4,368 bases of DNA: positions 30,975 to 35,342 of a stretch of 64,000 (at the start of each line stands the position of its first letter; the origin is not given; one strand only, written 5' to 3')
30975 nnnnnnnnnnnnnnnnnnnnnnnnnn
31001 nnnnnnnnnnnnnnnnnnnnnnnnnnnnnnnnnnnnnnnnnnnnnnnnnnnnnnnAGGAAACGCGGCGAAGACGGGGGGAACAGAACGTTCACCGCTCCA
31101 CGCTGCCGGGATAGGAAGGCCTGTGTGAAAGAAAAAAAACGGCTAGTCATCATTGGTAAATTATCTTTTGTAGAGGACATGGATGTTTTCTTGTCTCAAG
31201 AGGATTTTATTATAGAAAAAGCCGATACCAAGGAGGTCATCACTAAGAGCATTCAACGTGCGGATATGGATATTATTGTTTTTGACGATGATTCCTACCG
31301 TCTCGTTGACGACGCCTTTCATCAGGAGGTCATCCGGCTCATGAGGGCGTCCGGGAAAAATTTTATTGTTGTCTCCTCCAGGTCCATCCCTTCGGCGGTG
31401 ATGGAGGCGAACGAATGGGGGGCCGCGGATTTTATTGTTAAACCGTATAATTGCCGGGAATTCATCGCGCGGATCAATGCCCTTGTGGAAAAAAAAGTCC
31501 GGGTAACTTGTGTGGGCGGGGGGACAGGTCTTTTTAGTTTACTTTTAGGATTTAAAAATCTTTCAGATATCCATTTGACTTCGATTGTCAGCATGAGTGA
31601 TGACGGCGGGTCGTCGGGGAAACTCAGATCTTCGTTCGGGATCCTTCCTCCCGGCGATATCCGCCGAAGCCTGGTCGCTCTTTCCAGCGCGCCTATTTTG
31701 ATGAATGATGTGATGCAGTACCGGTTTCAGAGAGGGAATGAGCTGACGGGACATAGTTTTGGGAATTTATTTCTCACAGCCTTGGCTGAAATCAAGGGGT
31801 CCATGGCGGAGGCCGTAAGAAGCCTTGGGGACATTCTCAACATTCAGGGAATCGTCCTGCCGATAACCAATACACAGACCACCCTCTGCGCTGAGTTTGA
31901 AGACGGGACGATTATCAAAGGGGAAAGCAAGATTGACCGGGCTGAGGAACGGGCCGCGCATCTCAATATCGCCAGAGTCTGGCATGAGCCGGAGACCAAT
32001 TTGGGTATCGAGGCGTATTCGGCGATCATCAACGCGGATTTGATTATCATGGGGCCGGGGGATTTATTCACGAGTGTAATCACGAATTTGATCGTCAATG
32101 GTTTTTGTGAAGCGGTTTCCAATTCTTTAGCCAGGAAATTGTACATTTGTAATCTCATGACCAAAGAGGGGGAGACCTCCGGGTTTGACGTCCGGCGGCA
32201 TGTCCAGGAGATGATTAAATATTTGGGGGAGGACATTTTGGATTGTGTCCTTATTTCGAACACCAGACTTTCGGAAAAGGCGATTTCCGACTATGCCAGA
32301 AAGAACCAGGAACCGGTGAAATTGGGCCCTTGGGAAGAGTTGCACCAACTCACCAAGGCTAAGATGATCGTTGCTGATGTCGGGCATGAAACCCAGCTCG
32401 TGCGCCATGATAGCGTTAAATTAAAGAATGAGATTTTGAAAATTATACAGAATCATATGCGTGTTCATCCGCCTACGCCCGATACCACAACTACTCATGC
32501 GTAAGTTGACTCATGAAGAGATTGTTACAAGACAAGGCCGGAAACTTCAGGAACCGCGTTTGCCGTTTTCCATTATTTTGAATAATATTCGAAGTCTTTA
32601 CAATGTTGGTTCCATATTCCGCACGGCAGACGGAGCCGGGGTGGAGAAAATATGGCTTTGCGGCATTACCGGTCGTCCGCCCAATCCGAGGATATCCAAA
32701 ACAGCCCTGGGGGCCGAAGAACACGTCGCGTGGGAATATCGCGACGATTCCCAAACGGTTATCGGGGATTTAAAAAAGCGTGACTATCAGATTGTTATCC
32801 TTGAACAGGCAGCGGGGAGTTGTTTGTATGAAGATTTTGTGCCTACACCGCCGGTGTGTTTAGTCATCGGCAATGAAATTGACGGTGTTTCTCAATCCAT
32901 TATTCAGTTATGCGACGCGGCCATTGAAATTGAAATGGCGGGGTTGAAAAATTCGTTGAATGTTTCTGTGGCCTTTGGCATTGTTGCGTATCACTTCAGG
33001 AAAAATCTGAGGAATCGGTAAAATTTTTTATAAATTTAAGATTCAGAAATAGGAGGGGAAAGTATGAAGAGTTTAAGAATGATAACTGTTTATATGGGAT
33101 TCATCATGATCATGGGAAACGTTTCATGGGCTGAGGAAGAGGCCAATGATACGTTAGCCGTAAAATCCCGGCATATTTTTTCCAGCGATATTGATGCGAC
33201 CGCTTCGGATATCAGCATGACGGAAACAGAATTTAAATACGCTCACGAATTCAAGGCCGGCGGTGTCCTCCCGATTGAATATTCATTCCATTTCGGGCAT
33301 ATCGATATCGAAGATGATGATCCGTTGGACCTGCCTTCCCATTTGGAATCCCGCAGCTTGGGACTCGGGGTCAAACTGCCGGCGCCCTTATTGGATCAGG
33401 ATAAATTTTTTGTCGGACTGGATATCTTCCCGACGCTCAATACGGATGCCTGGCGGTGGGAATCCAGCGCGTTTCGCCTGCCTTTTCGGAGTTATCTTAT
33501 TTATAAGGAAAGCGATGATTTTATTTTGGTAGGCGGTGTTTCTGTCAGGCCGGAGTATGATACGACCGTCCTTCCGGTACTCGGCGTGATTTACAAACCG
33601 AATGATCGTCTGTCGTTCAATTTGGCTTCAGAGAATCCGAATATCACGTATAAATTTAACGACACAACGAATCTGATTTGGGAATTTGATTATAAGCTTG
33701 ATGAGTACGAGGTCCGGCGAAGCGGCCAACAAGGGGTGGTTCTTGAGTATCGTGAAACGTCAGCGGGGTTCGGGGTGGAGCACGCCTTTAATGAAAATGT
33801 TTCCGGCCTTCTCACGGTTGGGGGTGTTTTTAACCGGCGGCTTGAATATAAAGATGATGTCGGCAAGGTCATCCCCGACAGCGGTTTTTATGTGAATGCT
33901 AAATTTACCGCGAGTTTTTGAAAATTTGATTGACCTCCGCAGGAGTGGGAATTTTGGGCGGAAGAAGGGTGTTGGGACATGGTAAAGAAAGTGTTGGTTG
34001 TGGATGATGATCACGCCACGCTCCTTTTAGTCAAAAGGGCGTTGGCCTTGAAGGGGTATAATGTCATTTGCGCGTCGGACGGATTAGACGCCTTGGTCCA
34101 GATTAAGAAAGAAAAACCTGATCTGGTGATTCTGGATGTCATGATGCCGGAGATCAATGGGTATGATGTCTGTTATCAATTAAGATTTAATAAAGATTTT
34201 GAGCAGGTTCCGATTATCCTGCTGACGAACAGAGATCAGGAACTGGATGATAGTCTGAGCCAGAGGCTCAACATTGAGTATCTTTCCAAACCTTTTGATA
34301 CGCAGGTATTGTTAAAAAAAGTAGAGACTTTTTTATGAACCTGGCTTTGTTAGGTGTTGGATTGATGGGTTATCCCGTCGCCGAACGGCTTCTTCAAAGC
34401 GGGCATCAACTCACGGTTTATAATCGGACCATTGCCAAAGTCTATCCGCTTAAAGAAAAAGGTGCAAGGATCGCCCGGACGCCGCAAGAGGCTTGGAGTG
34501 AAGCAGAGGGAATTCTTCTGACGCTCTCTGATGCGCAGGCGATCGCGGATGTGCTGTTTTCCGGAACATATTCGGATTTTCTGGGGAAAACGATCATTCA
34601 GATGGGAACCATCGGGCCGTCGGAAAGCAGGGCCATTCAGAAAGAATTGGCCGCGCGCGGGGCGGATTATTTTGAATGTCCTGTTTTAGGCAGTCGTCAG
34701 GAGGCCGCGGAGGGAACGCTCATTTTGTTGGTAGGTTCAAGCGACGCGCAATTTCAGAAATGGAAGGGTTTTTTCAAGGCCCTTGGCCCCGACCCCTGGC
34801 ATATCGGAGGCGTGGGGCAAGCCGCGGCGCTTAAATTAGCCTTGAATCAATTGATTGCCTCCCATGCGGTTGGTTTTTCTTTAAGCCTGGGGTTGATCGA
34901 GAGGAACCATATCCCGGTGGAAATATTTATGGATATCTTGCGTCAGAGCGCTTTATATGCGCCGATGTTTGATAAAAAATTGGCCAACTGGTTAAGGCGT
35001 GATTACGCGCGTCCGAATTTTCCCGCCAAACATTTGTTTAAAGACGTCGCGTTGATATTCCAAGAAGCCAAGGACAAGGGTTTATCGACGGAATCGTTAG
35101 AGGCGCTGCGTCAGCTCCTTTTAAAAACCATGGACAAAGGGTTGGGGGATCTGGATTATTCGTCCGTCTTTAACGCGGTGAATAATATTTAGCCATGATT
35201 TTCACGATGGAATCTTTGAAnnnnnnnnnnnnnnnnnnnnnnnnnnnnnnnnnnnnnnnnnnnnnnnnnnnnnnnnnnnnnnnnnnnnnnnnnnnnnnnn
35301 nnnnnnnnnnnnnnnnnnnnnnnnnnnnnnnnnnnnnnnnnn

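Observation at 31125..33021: Receiver-domain fused to YvcK/CofD-like domain, translationally coupled to a SpoU RNA methyltransferase, downstream of an orphan PAS-rich kinase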

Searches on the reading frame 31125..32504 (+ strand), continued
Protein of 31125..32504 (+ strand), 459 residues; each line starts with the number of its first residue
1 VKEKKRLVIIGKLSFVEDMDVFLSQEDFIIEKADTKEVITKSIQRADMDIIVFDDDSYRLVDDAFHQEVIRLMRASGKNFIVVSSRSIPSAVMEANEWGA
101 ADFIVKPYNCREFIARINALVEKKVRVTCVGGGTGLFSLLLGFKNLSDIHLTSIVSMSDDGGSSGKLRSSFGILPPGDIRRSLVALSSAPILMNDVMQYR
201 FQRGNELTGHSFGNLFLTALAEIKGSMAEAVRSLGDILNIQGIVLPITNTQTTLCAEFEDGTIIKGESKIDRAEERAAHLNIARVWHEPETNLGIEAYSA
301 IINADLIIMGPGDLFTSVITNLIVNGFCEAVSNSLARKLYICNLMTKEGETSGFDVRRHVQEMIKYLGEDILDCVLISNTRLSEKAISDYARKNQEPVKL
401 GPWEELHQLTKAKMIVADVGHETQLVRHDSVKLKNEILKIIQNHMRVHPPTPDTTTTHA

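Call 59: search_solved_structures(query=window:31125-32504:+, max_evalue=0.00001, show_alignments=2)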
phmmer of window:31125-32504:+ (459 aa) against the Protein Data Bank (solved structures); distinct sequences matched with E-value up to 0.00001: 5.
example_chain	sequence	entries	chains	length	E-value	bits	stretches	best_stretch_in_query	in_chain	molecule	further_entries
2hzb_A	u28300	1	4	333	3.5e-70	240.4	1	123-438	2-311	Hypothetical UPF0052 protein BH3568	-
2o2z_A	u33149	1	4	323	3.9e-70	240.2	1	123-438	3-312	hypothetical protein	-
2ppv_A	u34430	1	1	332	3.5e-61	210.7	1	123-432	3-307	Uncharacterized protein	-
2p0y_A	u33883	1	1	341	7.5e-58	199.8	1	124-391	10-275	Hypothetical protein lp_0780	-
2q7x_A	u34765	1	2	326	8.2e-48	166.7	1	123-385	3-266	UPF0052 protein SP_1565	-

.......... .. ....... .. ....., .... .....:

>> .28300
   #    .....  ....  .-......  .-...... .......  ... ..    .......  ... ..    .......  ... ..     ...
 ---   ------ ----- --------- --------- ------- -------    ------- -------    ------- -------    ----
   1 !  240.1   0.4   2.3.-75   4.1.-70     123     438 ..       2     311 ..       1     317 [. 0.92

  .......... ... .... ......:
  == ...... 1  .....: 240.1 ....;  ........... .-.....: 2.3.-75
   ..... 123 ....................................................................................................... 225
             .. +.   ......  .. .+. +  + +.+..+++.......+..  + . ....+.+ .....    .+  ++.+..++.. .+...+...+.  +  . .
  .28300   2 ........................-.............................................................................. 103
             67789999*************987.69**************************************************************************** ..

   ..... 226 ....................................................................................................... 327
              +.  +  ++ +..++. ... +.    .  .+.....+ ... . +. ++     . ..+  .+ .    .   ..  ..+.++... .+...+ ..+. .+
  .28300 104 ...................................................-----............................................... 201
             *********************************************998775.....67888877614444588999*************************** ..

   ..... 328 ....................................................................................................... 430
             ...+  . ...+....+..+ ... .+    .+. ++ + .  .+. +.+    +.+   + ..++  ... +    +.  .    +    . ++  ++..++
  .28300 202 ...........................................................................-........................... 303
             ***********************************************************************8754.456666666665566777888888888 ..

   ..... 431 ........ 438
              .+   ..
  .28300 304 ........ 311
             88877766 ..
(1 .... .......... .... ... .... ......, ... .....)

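Call 70: find_related_loci(query=A1, collection=metagenome_contigs, flank=7000)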
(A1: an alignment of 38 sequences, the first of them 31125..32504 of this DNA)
Query A1 (459 aa) in metagenome_contigs; peptide patterns used: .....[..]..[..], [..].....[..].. (x = any residue, [..] = any of these).
599 stretches matched a pattern (row limit reached: there are more); 554 encode a relative of the query (tblastn E <= 1e-3); the best 80 are kept; 80 distinct loci.
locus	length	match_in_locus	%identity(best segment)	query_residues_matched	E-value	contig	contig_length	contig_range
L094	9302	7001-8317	51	4-441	5e-148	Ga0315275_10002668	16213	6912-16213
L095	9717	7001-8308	52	5-442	2e-147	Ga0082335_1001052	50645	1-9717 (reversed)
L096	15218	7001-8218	54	52-455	9e-147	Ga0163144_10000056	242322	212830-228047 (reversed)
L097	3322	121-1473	49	4-452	6e-151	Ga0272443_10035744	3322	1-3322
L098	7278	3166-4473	49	6-441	5e-136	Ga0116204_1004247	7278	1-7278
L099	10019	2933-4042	59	72-442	2e-135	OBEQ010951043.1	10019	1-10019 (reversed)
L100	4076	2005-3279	48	13-458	2e-130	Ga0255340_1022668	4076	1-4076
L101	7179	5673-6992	48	4-443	6e-128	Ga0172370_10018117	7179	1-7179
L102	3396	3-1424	58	99-442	1e-130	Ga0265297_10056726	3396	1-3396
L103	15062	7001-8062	53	93-446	2e-123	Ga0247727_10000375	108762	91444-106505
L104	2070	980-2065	53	6-370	3e-128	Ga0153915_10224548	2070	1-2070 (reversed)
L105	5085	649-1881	47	26-441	2e-120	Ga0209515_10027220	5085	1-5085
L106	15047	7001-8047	52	93-441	5e-119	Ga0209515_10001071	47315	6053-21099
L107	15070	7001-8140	50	68-443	4e-116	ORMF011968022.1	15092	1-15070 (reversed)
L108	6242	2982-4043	51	93-446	1e-113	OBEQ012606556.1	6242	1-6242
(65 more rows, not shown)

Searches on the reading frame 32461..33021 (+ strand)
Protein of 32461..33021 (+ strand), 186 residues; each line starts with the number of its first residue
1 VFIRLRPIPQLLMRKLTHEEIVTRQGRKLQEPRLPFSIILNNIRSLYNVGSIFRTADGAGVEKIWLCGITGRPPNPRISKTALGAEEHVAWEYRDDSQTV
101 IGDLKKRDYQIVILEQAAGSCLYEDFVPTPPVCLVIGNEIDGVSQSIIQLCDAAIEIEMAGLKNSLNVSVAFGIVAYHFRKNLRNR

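Call 3: search_protein_families(library=pfam, proteins=[window:32461-33021:+], max_evalue=0.01)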
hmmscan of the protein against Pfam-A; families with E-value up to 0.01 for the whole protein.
window:32461-33021:+ (186 aa): 1 family
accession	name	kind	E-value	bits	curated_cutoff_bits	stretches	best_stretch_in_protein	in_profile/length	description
PF00588.24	SpoU_methylase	-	3.3e-32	112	29.7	1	36-177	2-142/142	SpoU rRNA Methylase family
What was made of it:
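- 32497..33021 (+): SpoU/TrmH-family RNA 2'-O-methyltransferase overlapping the fusion gene by 8 nt; not conserved with it. PF00588 E=3e-32 (call 3).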

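Call 4: search_protein_families(library=ncbifam, proteins=[window:32461-33021:+], max_evalue=0.01)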
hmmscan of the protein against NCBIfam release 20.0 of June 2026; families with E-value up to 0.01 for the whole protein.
window:32461-33021:+ (186 aa): 10 families
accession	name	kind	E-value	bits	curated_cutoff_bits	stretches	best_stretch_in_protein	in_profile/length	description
TIGR00186.1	rRNA_methyl_3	equivalog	5.9e-28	97.9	160.15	1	30-179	88-236/240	23S rRNA (guanosine(2251)-2'-O)-methyltransferase RlmB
NF008295.0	PRK11081.1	equivalog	1.8e-20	73.4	227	1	31-181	15-163/230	tRNA (guanosine(18)-2'-O)-methyltransferase TrmH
NF008386.0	PRK11181.1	equivalog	8.8e-17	61.2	366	1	29-178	89-237/244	23S rRNA (guanosine(2251)-2'-O)-methyltransferase RlmB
NF008117.0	PRK10864.1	equivalog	4.2e-15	55.8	267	1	39-182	200-342/344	tRNA/rRNA methyltransferase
TIGR00050.1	rRNA_methyl_1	subfamily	4.7e-07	29.9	167.15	1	37-182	6-156/233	TrmJ/YjtD family RNA methyltransferase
NF000477.1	NshR_TsnR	equivalog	1.1e-06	28.3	425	1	39-178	120-259/266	NshR/TsnR family 23S rRNA methyltransferase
NF011694.0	PRK15114.1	equivalog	4e-05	23.3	280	1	128-180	105-157/246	tRNA (cytosine(32)/uridine(32)-2'-O)-methyltransferase TrmJ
TIGR00185.1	tRNA_yibK_trmL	equivalog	9.3e-05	22.3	190.6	1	48-184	14-149/154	tRNA (uridine(34)/cytosine(34)/5-carboxymethylaminomethyluridine(34)-2'-O)-methyltransferase TrmL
NF041077.1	tRNAmeth_TrmJ_Sulfolob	equivalog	0.0052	16.4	350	0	113-183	85-155/229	tRNA (cytidine-2'-O-)-methyltransferase TrmJ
NF000035.1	nosihep_NshR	exception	0.0067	15.9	500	0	40-180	121-260/274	NshR family nosiheptide/thiostrepton resistance 23S rRNA methyltransferase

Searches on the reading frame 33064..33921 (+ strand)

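Call 3: search_protein_families(library=pfam, proteins=[window:33064-33921:+], max_evalue=0.01)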
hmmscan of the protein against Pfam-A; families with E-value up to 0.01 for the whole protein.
window:33064-33921:+ (285 aa): 1 family
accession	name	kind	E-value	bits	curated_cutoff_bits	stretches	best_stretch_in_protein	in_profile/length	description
PF19783.5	DUF6268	-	5.7e-08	32.5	22.8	1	145-265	129-252/279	Domain of unknown function (DUF6268)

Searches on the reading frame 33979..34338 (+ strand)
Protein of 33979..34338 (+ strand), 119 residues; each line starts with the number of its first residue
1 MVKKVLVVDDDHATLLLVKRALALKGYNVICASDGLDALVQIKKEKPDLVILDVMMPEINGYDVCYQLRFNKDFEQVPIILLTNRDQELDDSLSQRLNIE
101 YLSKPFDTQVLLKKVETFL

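Call 3: search_protein_families(library=pfam, proteins=[window:33979-34338:+], max_evalue=0.01)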
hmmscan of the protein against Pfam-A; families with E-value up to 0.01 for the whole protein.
window:33979-34338:+ (119 aa): 1 family
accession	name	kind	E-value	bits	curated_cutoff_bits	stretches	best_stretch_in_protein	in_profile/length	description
PF00072.30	Response_reg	-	4.5e-24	85.2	30.2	1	5-116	1-111/111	Response regulator receiver domain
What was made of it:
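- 33979..34338 (+): Canonical stand-alone receiver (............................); the more orthodox phospho-acceptor for the kinase. PF00072 at 85 bits (call 3).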

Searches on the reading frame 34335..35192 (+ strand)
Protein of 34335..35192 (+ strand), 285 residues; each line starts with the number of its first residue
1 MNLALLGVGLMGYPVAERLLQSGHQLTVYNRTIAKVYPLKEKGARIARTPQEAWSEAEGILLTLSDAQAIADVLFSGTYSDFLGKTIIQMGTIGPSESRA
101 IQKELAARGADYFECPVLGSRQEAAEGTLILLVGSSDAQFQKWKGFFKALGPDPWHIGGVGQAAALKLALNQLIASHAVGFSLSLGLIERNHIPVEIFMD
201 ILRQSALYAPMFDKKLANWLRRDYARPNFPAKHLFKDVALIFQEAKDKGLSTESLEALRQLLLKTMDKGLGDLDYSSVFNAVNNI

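Call 3: search_protein_families(library=pfam, proteins=[window:34335-35192:+], max_evalue=0.01)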
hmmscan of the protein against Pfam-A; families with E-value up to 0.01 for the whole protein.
window:34335-35192:+ (285 aa): 6 families
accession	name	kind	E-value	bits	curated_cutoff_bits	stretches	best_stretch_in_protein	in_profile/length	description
PF03446.21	NAD_binding_2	-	3.7e-33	115.3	21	1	3-152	2-154/161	NAD binding domain of 6-phosphogluconate dehydrogenase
PF14833.11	NAD_binding_11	-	8.4e-14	52.3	30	1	161-280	1-120/122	NAD-binding of NADP-dependent 3-hydroxyisobutyrate dehydrogenase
PF03807.23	F420_oxidored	-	2.8e-06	28.2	21.6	1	3-88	2-89/94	NADP oxidoreductase coenzyme F420-dependent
PF21761.2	RedAm-like_C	-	0.00034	21.3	27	1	161-282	3-125/127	NADPH-dependent reductive aminase-like, C-terminal domain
PF01488.26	Shikimate_DH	-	0.0011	19.5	24.3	1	3-43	15-56/138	Shikimate / quinate 5-dehydrogenase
PF02826.25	2-Hacid_dh_C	-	0.0095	15.8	25.1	0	3-65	39-100/178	D-isomer specific 2-hydroxyacid dehydrogenase, NAD binding domain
